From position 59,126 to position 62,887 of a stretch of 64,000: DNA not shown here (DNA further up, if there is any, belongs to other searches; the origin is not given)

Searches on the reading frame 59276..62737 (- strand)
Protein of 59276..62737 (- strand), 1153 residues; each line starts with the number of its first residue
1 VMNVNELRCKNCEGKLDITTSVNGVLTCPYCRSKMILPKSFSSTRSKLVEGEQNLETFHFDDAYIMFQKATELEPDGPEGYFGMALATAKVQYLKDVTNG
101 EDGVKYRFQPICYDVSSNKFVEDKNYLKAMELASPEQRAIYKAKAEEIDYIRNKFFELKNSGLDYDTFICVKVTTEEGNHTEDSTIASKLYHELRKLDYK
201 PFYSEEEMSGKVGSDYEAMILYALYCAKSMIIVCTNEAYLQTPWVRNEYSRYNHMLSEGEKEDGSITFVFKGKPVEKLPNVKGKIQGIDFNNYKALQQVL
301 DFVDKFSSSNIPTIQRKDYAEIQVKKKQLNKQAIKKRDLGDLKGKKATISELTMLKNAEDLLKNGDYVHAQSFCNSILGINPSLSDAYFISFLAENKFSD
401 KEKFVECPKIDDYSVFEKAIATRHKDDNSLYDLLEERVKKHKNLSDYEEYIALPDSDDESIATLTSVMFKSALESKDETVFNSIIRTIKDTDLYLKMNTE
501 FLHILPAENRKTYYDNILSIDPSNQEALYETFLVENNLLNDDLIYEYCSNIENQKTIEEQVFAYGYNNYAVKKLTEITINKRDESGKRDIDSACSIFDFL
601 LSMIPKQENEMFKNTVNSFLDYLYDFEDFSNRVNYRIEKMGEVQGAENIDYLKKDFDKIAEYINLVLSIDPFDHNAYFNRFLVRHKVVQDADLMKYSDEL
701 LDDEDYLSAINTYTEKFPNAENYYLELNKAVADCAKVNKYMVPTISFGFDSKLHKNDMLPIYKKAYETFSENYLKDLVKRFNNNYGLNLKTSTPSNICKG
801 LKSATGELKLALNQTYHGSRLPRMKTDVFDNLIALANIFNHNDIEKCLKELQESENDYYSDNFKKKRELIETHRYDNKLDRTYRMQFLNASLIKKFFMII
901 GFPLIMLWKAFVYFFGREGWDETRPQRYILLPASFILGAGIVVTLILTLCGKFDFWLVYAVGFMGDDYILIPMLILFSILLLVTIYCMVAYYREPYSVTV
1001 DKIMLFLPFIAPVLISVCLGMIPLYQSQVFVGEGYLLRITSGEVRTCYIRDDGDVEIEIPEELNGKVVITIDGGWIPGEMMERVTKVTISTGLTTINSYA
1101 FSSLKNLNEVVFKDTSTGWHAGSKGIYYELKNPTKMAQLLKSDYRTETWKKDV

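Call 3: search_protein_families(library=pfam, proteins=[window:59276-62737:-], max_evalue=0.1)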
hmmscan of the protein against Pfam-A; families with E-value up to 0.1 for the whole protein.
window:59276-62737:- (1153 aa): 6 families
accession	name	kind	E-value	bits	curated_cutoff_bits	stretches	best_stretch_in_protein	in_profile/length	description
PF13676.11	TIR_2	-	4.6e-09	37.3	28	1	181-294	7-115/122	TIR domain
PF13431.12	TPR_17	-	0.00014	22.3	24.4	0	67-86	2-21/34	Tetratricopeptide repeat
PF13306.12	LRR_5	-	0.0061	16.9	27.7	1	1084-1115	13-44/127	BspA type Leucine rich repeat region (6 copies)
PF14853.12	Fis1_TPR_C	-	0.028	15.1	25.3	0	363-387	13-37/53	Fis1 C-terminal tetratricopeptide repeat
PF13414.12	TPR_11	-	0.046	13.9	26.8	0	67-90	17-40/42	TPR repeat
PF15777.11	Anti-TRAP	-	0.068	13.6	32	0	6-38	10-43/59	Tryptophan RNA-binding attenuator protein inhibitory protein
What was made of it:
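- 59276..62737 (-): 1153-aa protein with Zn ribbon, TPR, TIR_2, a long helical region, hydrophobic segments and a BspA-type LRR tail. TIR_2 at E 4.6e-9 (call 3).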

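Call 38: search_protein_families(library=padloc, proteins=[window:59276-62737:-], max_evalue=0.01)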
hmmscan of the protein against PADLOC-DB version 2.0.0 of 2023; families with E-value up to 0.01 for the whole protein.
window:59276-62737:- (1153 aa): 0 families

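Call 96: search_protein_families(library=ncbifam, proteins=[window:59276-62737:-], max_evalue=0.001)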
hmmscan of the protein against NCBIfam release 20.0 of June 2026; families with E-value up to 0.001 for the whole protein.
window:59276-62737:- (1153 aa): 0 families
